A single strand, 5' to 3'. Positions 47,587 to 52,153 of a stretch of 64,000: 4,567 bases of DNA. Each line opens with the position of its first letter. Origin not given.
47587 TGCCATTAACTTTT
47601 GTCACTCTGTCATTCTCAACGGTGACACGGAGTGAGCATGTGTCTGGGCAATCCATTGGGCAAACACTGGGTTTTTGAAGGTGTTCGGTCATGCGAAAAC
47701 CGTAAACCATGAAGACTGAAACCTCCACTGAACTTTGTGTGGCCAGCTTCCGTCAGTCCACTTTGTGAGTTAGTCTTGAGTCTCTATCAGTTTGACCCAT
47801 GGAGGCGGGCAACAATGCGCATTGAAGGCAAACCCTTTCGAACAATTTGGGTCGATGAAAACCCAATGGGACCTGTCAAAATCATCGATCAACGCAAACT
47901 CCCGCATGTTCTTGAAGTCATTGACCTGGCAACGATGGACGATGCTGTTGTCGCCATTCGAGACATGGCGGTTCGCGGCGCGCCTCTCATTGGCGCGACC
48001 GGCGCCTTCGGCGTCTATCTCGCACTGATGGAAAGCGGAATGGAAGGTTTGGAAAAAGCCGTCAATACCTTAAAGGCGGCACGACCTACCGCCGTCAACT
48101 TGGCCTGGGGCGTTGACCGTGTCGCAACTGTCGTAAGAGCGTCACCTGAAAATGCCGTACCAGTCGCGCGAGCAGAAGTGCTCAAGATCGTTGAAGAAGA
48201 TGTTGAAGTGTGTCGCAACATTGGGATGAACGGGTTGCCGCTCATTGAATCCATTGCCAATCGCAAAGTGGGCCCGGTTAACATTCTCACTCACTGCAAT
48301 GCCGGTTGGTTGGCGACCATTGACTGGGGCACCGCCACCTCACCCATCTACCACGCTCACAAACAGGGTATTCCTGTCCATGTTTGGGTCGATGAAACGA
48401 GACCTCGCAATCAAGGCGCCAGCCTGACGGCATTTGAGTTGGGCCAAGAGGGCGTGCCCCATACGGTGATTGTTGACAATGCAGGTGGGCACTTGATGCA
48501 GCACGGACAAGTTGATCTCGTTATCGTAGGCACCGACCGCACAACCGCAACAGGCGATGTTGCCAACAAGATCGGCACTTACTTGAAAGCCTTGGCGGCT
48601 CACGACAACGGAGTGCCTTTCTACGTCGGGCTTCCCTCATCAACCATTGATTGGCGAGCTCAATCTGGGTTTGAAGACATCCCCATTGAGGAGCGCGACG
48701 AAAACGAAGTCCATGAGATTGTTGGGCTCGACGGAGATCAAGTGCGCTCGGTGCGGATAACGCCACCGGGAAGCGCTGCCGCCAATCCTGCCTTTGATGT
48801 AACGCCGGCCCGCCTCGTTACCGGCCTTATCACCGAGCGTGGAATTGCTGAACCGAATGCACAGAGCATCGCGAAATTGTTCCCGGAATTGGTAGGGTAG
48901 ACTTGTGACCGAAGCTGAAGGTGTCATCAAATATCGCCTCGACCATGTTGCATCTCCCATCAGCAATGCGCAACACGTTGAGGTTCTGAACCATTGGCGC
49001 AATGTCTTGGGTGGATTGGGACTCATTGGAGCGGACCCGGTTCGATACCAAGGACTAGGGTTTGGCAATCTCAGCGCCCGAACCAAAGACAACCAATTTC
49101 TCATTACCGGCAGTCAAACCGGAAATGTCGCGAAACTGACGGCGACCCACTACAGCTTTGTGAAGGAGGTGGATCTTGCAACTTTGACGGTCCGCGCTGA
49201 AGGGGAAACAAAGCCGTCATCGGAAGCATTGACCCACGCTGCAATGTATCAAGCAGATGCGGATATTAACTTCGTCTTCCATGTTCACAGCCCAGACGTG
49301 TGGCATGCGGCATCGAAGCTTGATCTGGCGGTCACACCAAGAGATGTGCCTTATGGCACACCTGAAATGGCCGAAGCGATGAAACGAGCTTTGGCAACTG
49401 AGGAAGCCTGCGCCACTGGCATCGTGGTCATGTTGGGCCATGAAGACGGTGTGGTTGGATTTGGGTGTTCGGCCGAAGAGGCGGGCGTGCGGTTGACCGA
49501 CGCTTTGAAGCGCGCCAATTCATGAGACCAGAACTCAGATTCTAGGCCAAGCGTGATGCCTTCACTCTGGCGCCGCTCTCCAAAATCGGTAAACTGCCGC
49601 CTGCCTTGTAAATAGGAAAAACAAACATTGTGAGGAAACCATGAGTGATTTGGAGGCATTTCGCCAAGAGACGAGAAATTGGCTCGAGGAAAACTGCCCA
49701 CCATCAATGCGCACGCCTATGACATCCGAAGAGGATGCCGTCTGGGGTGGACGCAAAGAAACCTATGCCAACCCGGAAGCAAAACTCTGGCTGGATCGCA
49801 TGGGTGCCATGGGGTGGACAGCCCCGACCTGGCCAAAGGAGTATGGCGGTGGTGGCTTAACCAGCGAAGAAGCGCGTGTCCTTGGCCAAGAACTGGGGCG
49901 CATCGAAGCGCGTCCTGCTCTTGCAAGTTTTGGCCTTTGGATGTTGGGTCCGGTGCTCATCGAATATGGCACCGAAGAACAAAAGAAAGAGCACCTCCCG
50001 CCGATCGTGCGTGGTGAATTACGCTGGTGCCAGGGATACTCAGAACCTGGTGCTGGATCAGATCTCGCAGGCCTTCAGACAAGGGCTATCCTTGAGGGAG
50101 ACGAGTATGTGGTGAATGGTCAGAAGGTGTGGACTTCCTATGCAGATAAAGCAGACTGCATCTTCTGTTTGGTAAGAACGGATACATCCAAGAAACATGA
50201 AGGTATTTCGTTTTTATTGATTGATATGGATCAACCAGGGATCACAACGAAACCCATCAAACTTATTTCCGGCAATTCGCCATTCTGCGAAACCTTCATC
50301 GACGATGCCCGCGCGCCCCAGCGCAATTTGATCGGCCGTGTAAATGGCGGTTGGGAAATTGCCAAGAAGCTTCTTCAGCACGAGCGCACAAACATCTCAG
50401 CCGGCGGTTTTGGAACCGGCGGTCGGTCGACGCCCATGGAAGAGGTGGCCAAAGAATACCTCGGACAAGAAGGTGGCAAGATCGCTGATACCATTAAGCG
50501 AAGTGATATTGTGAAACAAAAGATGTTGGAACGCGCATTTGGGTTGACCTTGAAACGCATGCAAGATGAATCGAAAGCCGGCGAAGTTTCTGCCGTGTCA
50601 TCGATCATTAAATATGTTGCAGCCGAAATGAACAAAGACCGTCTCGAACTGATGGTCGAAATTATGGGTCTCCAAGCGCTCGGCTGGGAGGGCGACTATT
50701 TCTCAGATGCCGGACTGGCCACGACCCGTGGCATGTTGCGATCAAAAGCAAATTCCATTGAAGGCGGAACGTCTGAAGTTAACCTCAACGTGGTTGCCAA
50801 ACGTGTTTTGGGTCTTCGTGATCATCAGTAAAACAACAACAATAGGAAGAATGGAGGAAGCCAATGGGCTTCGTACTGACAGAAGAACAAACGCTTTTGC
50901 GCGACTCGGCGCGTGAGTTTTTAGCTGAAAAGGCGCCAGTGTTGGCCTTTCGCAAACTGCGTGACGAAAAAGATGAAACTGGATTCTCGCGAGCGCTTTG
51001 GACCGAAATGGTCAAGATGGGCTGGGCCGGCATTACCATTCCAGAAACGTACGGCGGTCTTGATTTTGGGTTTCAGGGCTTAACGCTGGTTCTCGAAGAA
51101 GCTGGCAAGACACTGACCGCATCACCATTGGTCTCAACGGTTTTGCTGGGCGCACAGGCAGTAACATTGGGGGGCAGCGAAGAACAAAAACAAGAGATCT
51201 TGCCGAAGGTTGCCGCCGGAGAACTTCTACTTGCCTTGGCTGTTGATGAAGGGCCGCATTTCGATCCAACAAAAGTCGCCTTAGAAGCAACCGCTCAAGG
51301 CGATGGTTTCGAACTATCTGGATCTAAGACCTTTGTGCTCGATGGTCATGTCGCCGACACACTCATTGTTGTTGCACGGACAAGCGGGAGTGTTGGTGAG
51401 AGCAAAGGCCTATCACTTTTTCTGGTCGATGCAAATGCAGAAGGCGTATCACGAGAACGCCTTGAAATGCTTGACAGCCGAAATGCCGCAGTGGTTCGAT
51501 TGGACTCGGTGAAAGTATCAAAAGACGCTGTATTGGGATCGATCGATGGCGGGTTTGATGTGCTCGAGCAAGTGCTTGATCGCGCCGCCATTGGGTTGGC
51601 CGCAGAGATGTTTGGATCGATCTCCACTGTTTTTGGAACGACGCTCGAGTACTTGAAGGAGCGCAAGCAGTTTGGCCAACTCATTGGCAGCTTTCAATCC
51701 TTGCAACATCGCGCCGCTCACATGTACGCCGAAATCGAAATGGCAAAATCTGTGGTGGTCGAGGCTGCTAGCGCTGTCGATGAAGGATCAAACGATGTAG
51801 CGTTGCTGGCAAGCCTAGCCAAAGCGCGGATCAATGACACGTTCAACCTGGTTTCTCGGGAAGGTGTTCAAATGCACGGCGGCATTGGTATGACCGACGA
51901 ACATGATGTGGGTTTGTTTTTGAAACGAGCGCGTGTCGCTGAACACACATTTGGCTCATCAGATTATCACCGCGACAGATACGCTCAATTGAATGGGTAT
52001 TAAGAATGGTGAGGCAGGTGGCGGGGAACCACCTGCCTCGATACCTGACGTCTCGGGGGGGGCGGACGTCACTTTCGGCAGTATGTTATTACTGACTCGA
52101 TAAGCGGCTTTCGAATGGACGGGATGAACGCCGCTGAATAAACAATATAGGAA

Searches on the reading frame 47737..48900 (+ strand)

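Call 56: search_protein_families(library=pfam, proteins=[window:47737-48900:+], max_evalue=0.00001)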
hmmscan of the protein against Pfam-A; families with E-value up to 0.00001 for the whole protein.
window:47737-48900:+ (387 aa): 1 family
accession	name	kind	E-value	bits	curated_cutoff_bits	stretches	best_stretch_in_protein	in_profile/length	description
PF01008.23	IF-2B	-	1.7e-64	218.2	22.4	1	79-373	2-280/280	Initiation factor 2 subunit family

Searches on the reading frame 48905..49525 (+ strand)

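Call 56: search_protein_families(library=pfam, proteins=[window:48905-49525:+], max_evalue=0.00001)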
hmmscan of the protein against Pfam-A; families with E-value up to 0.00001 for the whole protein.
window:48905-49525:+ (206 aa): 1 family
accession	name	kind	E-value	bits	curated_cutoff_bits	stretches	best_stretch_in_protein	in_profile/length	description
PF00596.27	Aldolase_II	-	1.6e-16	61.2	22.2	1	52-195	19-170/183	Class II Aldolase and Adducin N-terminal domain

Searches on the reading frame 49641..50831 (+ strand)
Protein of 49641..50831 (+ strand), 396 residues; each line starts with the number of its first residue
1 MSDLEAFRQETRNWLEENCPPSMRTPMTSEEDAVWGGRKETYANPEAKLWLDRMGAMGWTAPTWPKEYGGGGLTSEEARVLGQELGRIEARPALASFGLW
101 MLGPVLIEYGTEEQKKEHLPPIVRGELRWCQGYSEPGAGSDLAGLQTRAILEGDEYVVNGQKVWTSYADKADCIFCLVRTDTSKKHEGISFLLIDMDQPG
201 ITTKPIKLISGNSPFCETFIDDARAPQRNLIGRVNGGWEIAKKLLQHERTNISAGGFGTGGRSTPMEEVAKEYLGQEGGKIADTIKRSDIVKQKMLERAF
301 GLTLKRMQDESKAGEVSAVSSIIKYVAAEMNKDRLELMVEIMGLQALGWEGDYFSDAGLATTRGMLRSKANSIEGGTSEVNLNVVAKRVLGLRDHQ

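Call 56: search_protein_families(library=pfam, proteins=[window:49641-50831:+], max_evalue=0.00001)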
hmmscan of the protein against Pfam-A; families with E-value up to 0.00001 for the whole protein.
window:49641-50831:+ (396 aa): 3 families
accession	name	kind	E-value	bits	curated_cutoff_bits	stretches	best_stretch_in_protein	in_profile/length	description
PF02770.24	Acyl-CoA_dh_M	-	4e-20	72.2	33.3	1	130-222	1-96/97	Acyl-CoA dehydrogenase, middle domain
PF02771.21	Acyl-CoA_dh_N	-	4.6e-18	66.1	22.9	1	3-126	3-113/113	Acyl-CoA dehydrogenase, N-terminal domain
PF00441.29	Acyl-CoA_dh_1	-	2.8e-12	47.4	22.4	1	235-390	1-150/150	Acyl-CoA dehydrogenase, C-terminal domain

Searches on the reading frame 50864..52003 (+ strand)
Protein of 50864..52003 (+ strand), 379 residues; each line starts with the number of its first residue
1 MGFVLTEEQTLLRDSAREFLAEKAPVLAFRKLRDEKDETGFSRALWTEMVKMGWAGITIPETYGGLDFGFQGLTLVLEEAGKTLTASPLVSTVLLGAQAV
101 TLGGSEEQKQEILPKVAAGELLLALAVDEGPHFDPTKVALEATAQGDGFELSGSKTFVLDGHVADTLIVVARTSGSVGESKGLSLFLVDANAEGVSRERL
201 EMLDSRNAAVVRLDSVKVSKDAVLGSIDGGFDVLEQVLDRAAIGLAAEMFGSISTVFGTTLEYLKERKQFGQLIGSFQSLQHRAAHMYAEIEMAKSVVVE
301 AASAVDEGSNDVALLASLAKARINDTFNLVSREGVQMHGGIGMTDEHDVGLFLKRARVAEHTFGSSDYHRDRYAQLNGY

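Call 56: search_protein_families(library=pfam, proteins=[window:50864-52003:+], max_evalue=0.00001)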
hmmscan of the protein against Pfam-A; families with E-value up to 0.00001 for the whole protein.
window:50864-52003:+ (379 aa): 3 families
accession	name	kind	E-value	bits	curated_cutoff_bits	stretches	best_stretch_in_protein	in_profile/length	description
PF00441.29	Acyl-CoA_dh_1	-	1.5e-31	110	22.4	1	229-374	2-146/150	Acyl-CoA dehydrogenase, C-terminal domain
PF02771.21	Acyl-CoA_dh_N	-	4.5e-24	85.4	22.9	1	6-120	1-113/113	Acyl-CoA dehydrogenase, N-terminal domain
PF02770.24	Acyl-CoA_dh_M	-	1.1e-11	45.2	33.3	1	134-201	12-79/97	Acyl-CoA dehydrogenase, middle domain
